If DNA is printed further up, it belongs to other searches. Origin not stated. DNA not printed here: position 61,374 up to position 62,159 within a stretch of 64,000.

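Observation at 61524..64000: Shared C-terminal ~120-aa domain ending in Y(F/W)(S/T)KN on a Big_2 surface lipoprotein and a GH-A glycosidase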

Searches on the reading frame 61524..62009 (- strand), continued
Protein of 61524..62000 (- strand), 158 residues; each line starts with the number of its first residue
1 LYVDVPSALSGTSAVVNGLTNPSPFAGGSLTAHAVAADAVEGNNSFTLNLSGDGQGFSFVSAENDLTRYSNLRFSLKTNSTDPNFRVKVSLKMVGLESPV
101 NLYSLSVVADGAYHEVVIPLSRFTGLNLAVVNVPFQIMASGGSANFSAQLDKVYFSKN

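Call 77: search_protein_families(library=pfam, alignment_id=A4, max_evalue=0.01)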
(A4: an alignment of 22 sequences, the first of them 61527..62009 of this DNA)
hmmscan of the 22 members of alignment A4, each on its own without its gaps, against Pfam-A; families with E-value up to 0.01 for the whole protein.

A. member 1, window:61527-62009:- (161 aa): 1 family
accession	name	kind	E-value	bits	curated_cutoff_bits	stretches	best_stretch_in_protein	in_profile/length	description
PF18559.7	Exop_C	-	3.2e-05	24.2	26.1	1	39-145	30-145/155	Galactose-binding domain-like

B. families by the number of members that match (of 22 scanned): 4 families
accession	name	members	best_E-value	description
PF18329.7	SGBP_B_XBD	11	5.4e-07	Surface glycan-binding protein B xyloglucan binding domain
PF21582.3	CBM30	8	0.00017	Carbohydrate binding domain 30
PF18559.7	Exop_C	5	2.1e-05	Galactose-binding domain-like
PF11604.15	CusF_Ec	1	0.0019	Copper binding periplasmic protein CusF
